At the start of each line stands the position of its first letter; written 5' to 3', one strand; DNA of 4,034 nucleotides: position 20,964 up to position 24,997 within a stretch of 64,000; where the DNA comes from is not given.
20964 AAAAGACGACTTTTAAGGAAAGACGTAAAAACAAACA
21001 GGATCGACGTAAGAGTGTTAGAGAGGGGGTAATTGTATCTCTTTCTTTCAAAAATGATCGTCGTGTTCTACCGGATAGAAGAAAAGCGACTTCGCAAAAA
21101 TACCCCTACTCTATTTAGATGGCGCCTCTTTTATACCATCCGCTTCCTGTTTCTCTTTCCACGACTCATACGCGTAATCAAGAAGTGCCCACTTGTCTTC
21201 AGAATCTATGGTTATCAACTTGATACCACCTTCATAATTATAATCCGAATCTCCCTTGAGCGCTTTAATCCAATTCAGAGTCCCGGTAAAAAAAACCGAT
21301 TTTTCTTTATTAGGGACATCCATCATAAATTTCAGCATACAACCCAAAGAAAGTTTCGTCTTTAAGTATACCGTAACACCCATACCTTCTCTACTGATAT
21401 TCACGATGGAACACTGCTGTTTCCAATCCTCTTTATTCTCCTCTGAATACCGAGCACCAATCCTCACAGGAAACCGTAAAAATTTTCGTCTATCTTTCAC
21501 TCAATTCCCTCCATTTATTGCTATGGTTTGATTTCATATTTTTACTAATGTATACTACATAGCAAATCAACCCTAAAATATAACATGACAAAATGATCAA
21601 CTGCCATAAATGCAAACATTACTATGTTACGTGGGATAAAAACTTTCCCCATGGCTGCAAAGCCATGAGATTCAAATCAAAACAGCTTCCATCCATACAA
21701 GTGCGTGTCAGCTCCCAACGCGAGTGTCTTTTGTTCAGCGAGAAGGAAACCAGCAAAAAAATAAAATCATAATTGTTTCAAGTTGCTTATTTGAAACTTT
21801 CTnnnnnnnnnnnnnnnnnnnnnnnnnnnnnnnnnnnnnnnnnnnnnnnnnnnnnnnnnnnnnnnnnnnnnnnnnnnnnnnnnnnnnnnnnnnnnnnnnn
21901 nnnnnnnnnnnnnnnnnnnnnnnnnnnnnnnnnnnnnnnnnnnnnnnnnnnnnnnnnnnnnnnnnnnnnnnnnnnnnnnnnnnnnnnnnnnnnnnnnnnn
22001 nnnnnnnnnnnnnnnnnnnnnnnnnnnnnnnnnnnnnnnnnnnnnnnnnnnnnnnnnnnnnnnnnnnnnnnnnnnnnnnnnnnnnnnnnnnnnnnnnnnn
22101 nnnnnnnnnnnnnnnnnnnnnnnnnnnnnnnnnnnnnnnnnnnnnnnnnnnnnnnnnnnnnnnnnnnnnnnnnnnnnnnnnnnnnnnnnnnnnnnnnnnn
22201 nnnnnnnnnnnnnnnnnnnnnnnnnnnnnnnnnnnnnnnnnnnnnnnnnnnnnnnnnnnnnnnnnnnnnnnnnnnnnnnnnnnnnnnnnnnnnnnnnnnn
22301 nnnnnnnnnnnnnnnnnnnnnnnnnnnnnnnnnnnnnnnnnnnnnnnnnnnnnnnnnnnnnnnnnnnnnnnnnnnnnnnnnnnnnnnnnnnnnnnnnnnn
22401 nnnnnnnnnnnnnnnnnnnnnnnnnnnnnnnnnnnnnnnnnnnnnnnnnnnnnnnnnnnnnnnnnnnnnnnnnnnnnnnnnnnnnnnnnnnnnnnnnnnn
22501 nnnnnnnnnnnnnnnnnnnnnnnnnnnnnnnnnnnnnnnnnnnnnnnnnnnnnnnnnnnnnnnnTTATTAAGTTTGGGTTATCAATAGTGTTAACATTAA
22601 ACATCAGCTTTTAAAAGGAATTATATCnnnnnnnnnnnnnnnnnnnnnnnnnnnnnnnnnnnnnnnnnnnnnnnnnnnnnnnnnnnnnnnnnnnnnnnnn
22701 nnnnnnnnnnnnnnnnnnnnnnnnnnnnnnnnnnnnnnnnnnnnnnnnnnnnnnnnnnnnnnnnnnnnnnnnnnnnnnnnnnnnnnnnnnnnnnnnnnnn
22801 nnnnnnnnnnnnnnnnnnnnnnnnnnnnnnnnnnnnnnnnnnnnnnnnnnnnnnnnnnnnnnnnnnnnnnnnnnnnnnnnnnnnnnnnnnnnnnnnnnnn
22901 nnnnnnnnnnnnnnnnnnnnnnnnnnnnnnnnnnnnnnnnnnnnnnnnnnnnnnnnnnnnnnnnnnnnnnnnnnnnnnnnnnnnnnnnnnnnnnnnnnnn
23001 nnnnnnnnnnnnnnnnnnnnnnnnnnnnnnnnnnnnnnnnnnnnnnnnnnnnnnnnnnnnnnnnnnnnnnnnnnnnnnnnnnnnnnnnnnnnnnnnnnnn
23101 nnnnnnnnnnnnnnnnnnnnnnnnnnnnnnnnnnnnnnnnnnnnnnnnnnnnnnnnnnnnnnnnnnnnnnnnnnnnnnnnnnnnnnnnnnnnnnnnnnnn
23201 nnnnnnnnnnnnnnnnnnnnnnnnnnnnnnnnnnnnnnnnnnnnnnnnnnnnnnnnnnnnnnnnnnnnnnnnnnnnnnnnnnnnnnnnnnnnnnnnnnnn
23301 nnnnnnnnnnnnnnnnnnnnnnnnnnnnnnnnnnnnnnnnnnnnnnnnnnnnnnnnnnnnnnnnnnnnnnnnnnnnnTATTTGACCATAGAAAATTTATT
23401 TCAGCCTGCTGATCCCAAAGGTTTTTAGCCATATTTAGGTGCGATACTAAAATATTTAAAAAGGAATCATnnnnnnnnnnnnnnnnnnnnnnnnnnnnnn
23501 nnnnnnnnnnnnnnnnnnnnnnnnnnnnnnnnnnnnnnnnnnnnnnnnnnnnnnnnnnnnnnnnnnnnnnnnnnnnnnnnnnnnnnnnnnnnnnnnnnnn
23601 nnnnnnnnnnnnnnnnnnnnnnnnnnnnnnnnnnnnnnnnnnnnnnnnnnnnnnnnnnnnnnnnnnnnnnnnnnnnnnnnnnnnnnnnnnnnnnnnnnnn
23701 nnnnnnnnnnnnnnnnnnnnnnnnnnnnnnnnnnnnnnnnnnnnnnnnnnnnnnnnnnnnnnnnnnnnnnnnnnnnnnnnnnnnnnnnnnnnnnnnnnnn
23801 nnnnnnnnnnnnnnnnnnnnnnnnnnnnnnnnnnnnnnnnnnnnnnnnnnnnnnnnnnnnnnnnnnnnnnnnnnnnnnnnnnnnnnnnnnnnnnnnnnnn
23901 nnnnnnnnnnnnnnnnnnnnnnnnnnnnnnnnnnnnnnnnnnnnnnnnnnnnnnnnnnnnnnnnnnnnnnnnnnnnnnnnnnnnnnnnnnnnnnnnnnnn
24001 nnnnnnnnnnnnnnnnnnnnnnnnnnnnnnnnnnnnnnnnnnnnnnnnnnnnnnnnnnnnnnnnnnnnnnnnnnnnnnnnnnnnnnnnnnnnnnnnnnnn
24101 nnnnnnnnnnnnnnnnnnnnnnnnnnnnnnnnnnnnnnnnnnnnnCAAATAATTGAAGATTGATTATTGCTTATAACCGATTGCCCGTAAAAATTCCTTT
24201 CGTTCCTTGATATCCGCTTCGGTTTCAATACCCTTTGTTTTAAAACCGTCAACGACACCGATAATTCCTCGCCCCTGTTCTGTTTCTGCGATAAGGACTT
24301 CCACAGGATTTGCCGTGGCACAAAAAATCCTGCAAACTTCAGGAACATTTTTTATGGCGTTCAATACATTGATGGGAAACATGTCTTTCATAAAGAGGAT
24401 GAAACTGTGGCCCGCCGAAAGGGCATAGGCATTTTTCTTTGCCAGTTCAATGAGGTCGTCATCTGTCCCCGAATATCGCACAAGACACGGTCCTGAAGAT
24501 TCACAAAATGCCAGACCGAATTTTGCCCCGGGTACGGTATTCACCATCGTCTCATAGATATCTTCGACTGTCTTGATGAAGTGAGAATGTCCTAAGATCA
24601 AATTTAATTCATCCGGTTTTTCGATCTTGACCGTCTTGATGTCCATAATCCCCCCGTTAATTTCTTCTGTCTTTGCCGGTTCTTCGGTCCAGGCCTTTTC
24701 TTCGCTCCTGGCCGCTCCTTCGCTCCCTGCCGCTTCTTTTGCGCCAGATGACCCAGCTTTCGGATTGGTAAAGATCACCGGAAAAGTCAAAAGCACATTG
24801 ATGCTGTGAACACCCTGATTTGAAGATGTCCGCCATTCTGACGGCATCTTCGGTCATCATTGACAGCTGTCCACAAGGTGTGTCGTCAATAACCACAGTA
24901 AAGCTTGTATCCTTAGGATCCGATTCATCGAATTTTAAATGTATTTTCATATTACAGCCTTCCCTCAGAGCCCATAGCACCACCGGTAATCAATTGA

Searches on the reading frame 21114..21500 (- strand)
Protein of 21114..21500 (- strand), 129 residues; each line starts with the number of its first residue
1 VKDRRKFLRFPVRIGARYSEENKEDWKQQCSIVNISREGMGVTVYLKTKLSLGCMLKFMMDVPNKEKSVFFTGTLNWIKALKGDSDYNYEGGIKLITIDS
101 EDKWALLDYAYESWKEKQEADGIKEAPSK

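Call 78: search_protein_families(library=pfam, proteins=[window:21114-21500:-], max_evalue=0.001)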
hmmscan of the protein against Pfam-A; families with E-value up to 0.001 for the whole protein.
window:21114-21500:- (129 aa): 1 family
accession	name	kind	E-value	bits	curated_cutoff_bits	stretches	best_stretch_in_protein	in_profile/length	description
PF07238.19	PilZ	-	3.4e-09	37.4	22.5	1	3-111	1-101/102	PilZ domain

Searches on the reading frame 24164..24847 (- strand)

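Call 6: search_protein_families(library=pfam, proteins=[window:24164-24847:-], max_evalue=0.01)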
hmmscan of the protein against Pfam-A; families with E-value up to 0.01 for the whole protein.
window:24164-24847:- (227 aa): 1 family
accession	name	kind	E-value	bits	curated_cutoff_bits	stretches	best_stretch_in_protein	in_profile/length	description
PF04008.19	Adenosine_kin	-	3.9e-78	261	25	1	73-226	1-154/154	Adenosine specific kinase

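Call 7: search_protein_families(library=ncbifam, proteins=[window:24164-24847:-], max_evalue=0.01)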
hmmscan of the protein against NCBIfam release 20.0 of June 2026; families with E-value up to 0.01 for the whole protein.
window:24164-24847:- (227 aa): 0 families
